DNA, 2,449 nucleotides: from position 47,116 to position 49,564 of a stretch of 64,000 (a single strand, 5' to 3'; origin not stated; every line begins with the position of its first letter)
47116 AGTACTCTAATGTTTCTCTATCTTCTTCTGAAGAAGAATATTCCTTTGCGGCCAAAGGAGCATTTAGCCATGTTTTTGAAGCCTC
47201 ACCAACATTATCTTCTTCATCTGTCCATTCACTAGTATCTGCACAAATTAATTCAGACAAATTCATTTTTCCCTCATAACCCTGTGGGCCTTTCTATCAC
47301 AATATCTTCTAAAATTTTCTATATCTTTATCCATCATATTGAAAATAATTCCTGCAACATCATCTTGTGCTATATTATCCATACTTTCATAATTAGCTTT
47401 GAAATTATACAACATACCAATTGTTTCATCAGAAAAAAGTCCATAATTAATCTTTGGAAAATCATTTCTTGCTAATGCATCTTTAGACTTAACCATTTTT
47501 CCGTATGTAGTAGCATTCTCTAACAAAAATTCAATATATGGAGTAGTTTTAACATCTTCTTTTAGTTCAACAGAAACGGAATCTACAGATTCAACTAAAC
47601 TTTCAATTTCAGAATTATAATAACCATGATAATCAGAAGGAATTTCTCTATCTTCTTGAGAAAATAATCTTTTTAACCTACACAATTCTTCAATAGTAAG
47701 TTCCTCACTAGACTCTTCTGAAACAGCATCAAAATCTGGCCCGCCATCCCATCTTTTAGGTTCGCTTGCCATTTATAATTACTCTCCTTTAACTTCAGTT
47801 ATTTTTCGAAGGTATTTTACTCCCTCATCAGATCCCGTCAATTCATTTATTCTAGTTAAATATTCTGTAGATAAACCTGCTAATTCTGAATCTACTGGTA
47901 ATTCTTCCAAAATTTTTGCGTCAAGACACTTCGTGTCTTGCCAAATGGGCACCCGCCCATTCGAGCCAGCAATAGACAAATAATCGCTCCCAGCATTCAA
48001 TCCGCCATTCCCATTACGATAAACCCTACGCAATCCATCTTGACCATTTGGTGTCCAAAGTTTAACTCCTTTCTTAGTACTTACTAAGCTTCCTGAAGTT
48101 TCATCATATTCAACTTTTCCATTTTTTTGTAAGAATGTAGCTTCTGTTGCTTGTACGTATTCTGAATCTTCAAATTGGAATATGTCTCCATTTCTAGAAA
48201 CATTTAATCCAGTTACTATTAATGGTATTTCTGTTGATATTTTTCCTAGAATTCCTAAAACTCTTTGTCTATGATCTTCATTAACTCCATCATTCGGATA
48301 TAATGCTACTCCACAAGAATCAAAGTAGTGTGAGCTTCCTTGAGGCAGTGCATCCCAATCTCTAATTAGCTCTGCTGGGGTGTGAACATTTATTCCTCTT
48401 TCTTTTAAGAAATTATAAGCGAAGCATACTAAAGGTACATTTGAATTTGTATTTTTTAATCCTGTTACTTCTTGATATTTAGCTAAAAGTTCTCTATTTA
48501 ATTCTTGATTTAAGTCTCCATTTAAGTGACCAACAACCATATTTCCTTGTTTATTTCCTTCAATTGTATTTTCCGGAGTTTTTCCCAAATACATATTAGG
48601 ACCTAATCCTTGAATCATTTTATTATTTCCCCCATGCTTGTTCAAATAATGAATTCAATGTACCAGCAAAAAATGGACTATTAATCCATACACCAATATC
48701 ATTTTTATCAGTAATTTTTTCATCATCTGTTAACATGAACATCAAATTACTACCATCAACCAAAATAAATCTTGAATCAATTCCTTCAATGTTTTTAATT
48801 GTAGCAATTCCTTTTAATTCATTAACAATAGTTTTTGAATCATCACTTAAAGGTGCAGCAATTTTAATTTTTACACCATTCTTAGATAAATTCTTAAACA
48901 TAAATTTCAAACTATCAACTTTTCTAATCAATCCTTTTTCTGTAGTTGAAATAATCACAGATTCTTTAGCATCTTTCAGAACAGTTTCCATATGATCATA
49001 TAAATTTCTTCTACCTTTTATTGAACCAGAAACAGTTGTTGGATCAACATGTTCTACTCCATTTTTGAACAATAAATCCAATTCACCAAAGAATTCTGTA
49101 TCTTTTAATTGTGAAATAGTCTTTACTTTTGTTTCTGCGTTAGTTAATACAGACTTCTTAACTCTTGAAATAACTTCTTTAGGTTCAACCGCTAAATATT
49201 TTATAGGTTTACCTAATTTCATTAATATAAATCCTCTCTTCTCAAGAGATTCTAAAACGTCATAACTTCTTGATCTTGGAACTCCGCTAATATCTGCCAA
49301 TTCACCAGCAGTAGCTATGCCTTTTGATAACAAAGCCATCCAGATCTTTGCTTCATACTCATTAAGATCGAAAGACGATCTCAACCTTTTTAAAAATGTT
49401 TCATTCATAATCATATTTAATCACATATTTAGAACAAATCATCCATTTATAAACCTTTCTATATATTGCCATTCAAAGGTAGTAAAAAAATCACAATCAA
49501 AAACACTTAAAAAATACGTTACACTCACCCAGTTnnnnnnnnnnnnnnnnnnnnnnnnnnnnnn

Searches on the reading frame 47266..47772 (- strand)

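Call 4: search_protein_families(library=pfam, proteins=[window:47266-47772:-], max_evalue=1)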
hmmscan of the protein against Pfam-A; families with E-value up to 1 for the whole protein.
window:47266-47772:- (169 aa): 1 family
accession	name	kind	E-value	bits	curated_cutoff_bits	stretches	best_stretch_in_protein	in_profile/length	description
PF24746.1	DUF7694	-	0.064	13.5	27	1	16-43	13-40/66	Domain of unknown function (DUF7694)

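Call 5: search_protein_families(library=ncbifam, proteins=[window:47266-47772:-], max_evalue=1)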
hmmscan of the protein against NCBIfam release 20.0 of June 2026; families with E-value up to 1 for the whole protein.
window:47266-47772:- (169 aa): 0 families

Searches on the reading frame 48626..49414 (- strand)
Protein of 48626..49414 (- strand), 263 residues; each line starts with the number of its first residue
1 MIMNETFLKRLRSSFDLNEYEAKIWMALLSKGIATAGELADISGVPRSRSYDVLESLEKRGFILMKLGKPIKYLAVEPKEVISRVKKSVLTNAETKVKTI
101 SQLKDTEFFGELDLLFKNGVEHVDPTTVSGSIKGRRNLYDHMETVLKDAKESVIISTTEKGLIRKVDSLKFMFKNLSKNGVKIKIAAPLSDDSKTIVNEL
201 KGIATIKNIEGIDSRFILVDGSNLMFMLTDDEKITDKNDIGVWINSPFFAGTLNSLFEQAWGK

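Call 4: search_protein_families(library=pfam, proteins=[window:48626-49414:-], max_evalue=1)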
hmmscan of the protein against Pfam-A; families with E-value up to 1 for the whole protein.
window:48626-49414:- (263 aa): 4 families
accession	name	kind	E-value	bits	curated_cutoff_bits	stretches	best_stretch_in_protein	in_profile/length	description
PF01978.25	TrmB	-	2.9e-19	69.1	25.6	1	12-79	2-68/68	Sugar-specific transcriptional regulator TrmB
PF11495.14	Regulator_TrmB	-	3.9e-07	30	22.2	1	132-262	5-130/233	Archaeal transcriptional regulator TrmB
PF09339.16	HTH_IclR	-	0.027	14.7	22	1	35-63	20-48/52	IclR helix-turn-helix domain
PF04504.20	GeBP-like_DBD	-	0.076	14.2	29.5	1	136-183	26-73/94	Glabrous-enhancer-binding protein-like family, DBD domain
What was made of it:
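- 48623..49414 (-): TrmB-family regulator, a divergent neighbour. It is conserved with the locus only within the syntenic clade. Pfam PF01978 and PF11495 (call 4).
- Checked: The divergent TrmB gene 48623-49414 is confirmed: PF01978 E 2.9e-19 and PF11495 E 3.9e-7 (call 4).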
